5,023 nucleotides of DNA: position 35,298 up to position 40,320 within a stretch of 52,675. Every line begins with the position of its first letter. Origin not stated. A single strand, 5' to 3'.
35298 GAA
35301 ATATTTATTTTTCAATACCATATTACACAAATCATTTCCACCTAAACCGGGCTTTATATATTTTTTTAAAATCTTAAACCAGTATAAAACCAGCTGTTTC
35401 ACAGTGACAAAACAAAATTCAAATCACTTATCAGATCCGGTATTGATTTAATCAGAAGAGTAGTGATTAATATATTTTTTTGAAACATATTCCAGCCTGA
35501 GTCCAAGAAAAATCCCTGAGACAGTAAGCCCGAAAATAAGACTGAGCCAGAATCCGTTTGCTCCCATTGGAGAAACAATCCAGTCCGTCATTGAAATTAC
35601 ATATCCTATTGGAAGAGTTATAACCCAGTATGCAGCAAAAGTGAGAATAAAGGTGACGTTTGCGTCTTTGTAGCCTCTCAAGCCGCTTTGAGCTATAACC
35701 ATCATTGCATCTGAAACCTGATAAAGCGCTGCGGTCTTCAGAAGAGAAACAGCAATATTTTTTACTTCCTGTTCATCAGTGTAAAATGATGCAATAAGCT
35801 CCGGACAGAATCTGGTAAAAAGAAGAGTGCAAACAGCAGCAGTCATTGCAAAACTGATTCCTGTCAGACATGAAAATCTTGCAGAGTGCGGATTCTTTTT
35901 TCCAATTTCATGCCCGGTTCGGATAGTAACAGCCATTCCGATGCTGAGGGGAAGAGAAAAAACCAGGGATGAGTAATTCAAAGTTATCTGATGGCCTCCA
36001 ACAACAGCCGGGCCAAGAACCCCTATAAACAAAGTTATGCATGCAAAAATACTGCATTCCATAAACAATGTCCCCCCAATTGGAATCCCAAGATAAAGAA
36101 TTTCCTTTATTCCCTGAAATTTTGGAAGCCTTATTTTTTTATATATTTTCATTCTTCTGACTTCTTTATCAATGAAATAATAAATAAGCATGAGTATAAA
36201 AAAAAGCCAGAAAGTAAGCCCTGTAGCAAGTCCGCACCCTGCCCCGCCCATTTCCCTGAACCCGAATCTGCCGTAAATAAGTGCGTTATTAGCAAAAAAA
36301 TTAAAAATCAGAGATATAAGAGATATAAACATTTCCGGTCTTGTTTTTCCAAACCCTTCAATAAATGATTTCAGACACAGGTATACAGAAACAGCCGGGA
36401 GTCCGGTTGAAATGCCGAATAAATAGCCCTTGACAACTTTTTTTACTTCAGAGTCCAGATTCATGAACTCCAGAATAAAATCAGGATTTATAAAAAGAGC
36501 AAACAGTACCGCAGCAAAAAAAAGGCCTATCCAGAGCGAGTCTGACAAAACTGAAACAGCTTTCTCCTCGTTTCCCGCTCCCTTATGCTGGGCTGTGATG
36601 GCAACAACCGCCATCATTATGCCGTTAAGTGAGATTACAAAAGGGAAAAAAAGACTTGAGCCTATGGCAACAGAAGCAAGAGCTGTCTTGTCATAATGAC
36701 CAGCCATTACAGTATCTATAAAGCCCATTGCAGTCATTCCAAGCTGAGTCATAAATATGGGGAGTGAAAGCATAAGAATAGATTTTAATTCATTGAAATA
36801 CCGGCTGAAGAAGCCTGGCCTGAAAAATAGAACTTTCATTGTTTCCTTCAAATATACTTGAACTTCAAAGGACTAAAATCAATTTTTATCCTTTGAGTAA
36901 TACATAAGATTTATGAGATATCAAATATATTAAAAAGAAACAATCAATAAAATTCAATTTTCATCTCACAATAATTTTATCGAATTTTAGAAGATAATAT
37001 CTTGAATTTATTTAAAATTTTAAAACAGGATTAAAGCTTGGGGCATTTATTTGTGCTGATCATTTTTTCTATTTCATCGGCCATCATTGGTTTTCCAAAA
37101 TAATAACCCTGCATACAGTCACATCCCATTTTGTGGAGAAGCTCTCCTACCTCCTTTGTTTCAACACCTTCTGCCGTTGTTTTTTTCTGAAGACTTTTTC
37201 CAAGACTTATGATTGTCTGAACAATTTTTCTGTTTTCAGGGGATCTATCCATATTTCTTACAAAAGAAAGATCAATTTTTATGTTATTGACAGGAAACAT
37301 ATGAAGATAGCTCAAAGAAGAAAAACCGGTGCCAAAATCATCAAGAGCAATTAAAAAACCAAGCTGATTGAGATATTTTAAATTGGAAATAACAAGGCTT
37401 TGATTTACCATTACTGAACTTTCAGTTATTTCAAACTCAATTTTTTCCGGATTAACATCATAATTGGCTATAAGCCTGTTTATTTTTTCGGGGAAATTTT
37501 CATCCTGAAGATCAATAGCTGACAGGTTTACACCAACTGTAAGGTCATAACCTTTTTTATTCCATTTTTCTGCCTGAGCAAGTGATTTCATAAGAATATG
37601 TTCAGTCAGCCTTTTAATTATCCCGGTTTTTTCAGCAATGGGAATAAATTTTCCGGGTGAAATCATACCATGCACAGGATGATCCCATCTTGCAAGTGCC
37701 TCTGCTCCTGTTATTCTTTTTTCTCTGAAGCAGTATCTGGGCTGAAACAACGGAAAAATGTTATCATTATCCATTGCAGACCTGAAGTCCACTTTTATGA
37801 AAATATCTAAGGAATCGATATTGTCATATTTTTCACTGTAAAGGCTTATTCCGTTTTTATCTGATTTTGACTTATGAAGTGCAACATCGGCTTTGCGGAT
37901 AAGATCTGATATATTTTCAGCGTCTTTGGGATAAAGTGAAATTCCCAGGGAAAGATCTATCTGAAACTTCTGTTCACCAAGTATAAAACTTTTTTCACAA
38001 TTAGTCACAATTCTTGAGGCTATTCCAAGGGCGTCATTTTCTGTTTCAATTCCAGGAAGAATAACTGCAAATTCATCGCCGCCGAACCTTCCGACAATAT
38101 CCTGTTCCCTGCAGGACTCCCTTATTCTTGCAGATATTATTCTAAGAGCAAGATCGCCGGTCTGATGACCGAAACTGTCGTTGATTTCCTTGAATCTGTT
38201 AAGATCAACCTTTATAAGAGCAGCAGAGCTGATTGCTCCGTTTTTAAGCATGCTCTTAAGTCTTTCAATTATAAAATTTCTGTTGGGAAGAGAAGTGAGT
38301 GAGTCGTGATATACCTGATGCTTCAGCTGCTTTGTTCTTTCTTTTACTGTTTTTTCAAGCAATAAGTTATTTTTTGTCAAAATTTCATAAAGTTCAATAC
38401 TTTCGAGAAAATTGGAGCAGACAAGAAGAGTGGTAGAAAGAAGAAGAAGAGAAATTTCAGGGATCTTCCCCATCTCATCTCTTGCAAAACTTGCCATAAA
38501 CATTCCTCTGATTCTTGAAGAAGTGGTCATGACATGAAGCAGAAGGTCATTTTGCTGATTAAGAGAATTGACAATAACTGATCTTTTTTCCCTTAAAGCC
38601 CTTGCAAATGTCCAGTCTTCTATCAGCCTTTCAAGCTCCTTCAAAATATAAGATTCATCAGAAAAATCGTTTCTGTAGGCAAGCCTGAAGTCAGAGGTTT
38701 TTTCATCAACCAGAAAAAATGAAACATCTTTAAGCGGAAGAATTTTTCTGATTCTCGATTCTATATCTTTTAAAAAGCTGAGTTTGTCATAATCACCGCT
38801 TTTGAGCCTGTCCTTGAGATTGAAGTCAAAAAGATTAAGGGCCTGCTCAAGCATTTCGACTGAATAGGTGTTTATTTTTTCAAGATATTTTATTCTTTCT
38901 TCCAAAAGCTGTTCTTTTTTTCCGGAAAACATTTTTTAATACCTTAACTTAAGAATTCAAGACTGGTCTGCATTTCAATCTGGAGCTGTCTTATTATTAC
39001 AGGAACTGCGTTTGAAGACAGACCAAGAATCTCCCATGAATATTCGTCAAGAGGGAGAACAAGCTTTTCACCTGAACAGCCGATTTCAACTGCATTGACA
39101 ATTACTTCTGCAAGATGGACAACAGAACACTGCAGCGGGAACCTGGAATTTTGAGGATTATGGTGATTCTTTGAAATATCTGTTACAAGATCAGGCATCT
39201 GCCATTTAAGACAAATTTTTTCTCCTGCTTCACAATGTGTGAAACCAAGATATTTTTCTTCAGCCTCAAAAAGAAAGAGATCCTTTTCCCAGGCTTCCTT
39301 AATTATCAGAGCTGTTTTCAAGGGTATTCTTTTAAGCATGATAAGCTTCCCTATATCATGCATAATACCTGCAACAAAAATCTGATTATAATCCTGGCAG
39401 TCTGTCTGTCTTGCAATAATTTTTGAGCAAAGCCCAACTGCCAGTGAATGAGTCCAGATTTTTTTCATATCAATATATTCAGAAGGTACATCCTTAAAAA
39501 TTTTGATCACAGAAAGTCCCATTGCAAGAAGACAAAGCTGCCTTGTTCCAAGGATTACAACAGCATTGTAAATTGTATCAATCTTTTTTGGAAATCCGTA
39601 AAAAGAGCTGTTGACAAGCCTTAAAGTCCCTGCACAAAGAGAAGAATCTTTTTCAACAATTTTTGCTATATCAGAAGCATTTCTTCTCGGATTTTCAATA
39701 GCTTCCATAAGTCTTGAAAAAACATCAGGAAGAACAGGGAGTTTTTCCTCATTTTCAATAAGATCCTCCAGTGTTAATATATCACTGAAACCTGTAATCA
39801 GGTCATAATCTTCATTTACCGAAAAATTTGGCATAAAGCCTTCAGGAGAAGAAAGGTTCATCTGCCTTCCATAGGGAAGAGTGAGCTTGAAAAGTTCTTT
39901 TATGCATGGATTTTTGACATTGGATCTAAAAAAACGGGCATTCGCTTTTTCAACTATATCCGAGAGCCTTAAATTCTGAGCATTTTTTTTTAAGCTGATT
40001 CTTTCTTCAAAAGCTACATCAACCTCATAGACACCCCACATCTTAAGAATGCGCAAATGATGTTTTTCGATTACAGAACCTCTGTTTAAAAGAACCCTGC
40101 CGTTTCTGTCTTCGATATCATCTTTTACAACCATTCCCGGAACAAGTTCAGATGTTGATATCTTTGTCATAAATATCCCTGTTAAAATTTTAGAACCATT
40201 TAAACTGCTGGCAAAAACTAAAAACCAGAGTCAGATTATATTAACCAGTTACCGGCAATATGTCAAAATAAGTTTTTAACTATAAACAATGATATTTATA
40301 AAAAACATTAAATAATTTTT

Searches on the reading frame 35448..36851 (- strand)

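Call 90: search_protein_families(library=pfam, proteins=[window:35448-36851:-], max_evalue=0.001)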
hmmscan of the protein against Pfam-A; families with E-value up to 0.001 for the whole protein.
window:35448-36851:- (467 aa): 1 family
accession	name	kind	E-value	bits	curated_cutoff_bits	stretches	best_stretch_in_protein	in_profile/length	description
PF01554.23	MatE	-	1.2e-62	210.8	24.9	2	31-187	1-158/161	MatE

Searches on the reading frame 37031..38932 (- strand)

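Call 90: search_protein_families(library=pfam, proteins=[window:37031-38932:-], max_evalue=0.001)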
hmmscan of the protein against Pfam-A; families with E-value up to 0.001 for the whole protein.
window:37031-38932:- (633 aa): 2 families
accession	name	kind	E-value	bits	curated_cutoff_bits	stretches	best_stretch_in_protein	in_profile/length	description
PF00563.25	EAL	-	3.3e-72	243.1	31.3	1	382-615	3-236/236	EAL domain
PF00990.26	GGDEF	-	2.5e-41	141.6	23.8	1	208-359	2-158/161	Diguanylate cyclase, GGDEF domain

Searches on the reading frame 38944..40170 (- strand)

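Call 90: search_protein_families(library=pfam, proteins=[window:38944-40170:-], max_evalue=0.001)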
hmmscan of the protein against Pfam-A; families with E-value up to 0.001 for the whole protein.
window:38944-40170:- (408 aa): 2 families
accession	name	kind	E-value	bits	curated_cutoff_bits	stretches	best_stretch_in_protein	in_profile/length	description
PF08668.18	HDOD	-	4.7e-58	196.4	22.9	1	144-339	1-196/196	HDOD domain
PF01966.28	HD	-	1.5e-05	25.7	22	1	239-341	2-90/116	HD domain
